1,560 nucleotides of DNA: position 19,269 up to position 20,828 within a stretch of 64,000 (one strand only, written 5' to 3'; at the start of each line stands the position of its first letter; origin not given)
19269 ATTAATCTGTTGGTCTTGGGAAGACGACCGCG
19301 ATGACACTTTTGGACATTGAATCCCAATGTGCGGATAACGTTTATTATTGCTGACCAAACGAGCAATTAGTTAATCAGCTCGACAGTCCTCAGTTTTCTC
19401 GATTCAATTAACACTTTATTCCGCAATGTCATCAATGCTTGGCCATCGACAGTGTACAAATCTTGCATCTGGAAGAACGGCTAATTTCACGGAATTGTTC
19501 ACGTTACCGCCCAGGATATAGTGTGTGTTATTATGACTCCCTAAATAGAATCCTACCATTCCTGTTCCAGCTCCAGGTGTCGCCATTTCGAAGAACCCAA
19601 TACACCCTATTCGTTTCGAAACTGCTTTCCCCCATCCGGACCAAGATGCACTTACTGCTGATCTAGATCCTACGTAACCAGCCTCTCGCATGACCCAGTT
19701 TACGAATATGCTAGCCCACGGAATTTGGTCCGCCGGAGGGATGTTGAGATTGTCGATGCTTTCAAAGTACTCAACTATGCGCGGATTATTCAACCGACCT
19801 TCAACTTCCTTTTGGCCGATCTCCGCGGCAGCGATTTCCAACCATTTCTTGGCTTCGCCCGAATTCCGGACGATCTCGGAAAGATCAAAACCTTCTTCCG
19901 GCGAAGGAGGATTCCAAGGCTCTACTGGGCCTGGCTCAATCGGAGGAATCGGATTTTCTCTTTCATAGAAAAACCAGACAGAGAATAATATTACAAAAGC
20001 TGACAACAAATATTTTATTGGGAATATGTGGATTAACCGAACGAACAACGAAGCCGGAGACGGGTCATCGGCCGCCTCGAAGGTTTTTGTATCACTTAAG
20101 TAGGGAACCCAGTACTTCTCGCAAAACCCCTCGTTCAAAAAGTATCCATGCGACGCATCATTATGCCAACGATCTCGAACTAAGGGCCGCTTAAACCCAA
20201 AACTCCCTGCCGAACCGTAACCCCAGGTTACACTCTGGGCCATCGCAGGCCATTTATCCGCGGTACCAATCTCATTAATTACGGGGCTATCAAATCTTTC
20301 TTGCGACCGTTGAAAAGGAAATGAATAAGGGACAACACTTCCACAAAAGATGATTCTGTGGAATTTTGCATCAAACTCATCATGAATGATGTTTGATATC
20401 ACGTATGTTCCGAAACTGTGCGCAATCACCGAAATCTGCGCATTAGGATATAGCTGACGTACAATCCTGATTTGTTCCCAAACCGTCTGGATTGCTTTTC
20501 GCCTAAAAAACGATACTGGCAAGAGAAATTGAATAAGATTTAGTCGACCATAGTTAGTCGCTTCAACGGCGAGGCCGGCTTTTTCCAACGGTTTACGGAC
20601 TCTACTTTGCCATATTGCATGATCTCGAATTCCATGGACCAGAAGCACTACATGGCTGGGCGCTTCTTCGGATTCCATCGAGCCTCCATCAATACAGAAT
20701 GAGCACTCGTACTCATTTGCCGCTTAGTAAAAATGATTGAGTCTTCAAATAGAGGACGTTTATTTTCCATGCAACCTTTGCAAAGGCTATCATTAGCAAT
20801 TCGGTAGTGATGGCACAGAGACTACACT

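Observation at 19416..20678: Membrane-spanning fusion of an active alpha/beta-hydrolase and a catalytically dead NlpC/P60 (TIGR02594-like) domain: candidate one-gene sensor-effector, possibly anti-phage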

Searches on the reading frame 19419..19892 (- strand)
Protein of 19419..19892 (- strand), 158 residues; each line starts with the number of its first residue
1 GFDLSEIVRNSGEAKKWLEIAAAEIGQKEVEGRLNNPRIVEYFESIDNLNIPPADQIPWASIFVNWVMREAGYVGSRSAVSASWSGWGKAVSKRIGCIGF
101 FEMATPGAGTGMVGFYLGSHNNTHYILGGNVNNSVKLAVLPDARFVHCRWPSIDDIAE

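Call 23: search_protein_representatives(protein=window:19419-19892:-)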
Query: 158 residues. Proteins with E-value up to 0.001 (for the whole library): 4379; up to 1e-10: 1775; up to 1e-30: 4. The best 150 are listed.
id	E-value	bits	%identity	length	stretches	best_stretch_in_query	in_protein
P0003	1.1e-64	233.8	64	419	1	1-158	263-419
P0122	4.1e-45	170.2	39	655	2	12-152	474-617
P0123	4.7e-31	124.4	38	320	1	5-152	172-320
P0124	8.9e-31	123.5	43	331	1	11-152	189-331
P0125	1.4e-29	119.7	48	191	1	12-151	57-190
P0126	1.2e-28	116.6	39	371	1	11-152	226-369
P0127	6.9e-28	114.1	42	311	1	11-151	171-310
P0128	4.0e-27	111.7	42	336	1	9-151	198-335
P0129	5.0e-27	111.3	39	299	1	11-151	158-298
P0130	7.2e-27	110.8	43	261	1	11-152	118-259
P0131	7.3e-27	110.8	46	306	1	16-152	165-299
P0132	1.5e-26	109.8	45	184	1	15-152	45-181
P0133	1.8e-26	109.6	45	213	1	10-152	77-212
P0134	2.3e-26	109.2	39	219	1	9-151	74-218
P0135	3.5e-26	108.6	45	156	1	16-153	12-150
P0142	2.2e-25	106.0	43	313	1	14-152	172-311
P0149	6.5e-25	104.5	42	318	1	6-152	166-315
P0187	9.4e-23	97.4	38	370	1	15-152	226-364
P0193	1.7e-22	96.6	44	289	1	17-151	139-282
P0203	3.7e-22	95.5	41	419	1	12-152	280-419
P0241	2.8e-21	92.7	38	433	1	13-153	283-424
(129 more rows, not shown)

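Call 46: search_protein_families(library=pfam, proteins=[P0126, P0187, P0203, P0241, P0123, P0130, P0149, P0142, P0193, P0122], max_evalue=0.01)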
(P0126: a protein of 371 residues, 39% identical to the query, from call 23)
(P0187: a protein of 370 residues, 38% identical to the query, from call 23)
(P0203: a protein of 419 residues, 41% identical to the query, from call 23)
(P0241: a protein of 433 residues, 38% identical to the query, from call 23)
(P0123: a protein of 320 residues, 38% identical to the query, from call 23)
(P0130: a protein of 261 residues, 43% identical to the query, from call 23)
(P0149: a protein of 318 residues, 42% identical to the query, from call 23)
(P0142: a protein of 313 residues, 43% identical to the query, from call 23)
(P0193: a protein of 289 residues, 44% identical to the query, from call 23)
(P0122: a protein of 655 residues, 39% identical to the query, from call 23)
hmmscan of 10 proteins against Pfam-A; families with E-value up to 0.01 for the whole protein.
P0126 (371 aa): 2 families
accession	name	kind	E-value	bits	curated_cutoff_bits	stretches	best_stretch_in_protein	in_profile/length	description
PF13676.11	TIR_2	-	6.4e-20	72.3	28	1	3-114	1-109/122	TIR domain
PF01582.25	TIR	-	0.00013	22.3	21.3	1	8-95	11-98/179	TIR domain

P0187 (370 aa): 3 families
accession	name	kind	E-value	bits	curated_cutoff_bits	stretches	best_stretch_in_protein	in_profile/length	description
PF13676.11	TIR_2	-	4.8e-18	66.2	28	1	4-100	1-94/122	TIR domain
PF01582.25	TIR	-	2.4e-06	27.9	21.3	1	10-96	12-97/179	TIR domain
PF05257.22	CHAP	-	0.00037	21.4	26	1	272-331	12-69/81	CHAP domain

P0203 (419 aa): 3 families
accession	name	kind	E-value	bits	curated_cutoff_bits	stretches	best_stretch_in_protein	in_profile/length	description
PF19955.5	EAD1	-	7.3e-10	39.6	24.2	1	7-84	8-87/90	Effector-associated domain 1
PF05257.22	CHAP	-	6.9e-06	26.9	26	1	323-397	7-81/81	CHAP domain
PF10030.15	DUF2272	-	0.0019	18.5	27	0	320-341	44-65/191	Uncharacterized protein conserved in bacteria (DUF2272)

P0241 (433 aa): 2 families
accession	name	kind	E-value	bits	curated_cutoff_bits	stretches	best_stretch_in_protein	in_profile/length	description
PF05257.22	CHAP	-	2.2e-06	28.5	26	1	333-401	14-81/81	CHAP domain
PF12697.13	Abhydrolase_6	-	0.00095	20.3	26.3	1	4-199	1-155/217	Alpha/beta hydrolase family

P0123 (320 aa): 0 families

P0130 (261 aa): 0 families

P0149 (318 aa): 2 families
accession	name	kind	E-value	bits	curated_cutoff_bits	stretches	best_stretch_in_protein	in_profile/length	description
PF10030.15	DUF2272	-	0.0028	18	27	0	269-308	127-168/191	Uncharacterized protein conserved in bacteria (DUF2272)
PF05257.22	CHAP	-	0.0044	17.9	26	1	222-293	13-81/81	CHAP domain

P0142 (313 aa): 1 family
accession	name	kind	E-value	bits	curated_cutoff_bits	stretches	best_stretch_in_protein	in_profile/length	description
PF10030.15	DUF2272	-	9.8e-05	22.7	27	0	204-233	36-66/191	Uncharacterized protein conserved in bacteria (DUF2272)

P0193 (289 aa): 0 families

P0122 (655 aa): 6 families
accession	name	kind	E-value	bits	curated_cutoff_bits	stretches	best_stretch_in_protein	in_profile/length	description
PF00959.24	Phage_lysozyme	-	2.2e-47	160.9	22.3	1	12-140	1-125/125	Phage lysozyme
PF01476.26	LysM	-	3.6e-24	84.9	20.9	2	415-456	1-40/43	LysM domain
PF05257.22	CHAP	-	3.9e-17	63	26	2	289-365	4-81/81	CHAP domain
PF00877.26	NLPC_P60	-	4.7e-07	30.2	23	1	524-612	16-102/105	NlpC/P60 family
PF23473.1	LysM3_LYK4_5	-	0.00041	20.8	29.3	0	415-459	5-46/48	LYK4/5 LysM3 domain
PF23577.1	LysM_RLK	-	0.00045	20.6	27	0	415-444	3-32/44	LysM domain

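Call 81: search_protein_families(library=padloc, proteins=[P0126, P0203], max_evalue=0.001)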
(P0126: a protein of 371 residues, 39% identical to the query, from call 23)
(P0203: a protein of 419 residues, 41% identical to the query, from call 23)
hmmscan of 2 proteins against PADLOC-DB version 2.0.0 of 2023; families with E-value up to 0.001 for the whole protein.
P0126 (371 aa): 11 families
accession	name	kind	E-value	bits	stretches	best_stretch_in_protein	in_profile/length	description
PDLC05062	PDC-S66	-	7.2e-12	43.3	1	3-126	151-277/282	-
PDLC02421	Aga_TIR-PNTD1-PNTD2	-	7.2e-09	33.2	1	2-108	5-112/430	Class I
PDLC00436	ThsB1|ThsB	-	2.3e-08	31.7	1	2-95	37-134/183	TIR-like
PDLC02012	SAVED5--SAVED_TIR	-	1.6e-07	28.8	1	2-96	15-107/404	-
PDLC00434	ThsB1|ThsB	-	1.7e-06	25.4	1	2-80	140-219/396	TIR-like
PDLC00419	ThsB1|ThsB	-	1.9e-06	25.8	1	2-97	29-128/165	TIR-like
PDLC02403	Aga_TIR-PNTD1-PNTD2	-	1.2e-05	22.6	1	3-98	5-102/443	Class I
PDLC00423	ThsB1|ThsB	-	2.4e-05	22.1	1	28-105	64-144/190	TIR-like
PDLC00420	ThsB1|ThsB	-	0.00041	17.6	1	3-131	4-144/319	TIR-like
PDLC00422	ThsB1|ThsB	-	0.00045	17.8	0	3-129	43-173/194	TIR-like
PDLC02962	RT-TIR_XII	-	0.00052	17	1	2-92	347-439/478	single gene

P0203 (419 aa): 0 families

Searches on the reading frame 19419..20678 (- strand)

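Call 4: search_protein_families(library=pfam, proteins=[window:19419-20678:-], max_evalue=1)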
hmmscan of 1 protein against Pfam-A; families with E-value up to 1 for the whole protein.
window:19419-20678:- (420 aa): 8 families
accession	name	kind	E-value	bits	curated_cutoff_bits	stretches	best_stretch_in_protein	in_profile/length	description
PF12146.15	Hydrolase_4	-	5.3e-05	23.1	27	2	69-119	65-114/239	Serine aminopeptidase, S33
PF10030.15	DUF2272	-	0.00091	19.5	27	1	317-349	44-75/191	Uncharacterized protein conserved in bacteria (DUF2272)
PF05057.20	DUF676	-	0.002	18.1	20.3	1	6-99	3-97/217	Putative serine esterase (DUF676)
PF10230.15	LIDHydrolase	-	0.013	15.6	27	1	73-126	72-127/262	Lipid-droplet associated hydrolase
PF01674.24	Lipase_2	-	0.038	14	20.3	1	11-97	4-92/219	Lipase (class 2)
PF00561.26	Abhydrolase_1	-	0.04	14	25.8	1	68-122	57-109/245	alpha/beta hydrolase fold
PF24322.2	Tle3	-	0.11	12.5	27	1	70-93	172-195/321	T6SS Tle3 phospholipase effector domain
PF05990.18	DUF900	-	0.14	12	20.5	1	68-98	82-112/232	Alpha/beta hydrolase of unknown function (DUF900)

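Call 5: search_protein_families(library=ncbifam, proteins=[window:19419-20678:-], max_evalue=1)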
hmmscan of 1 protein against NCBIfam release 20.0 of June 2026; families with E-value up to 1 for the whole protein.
window:19419-20678:- (420 aa): 2 families
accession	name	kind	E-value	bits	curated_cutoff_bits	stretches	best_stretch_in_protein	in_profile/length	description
TIGR02594.1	TIGR02594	subfamily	2.5e-23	82.9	70.55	1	279-412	2-132/132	TIGR02594 family protein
NF040678.1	EntFM_CwpFM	equivalog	0.0011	18.1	720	1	323-388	340-401/430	enterotoxin EntFM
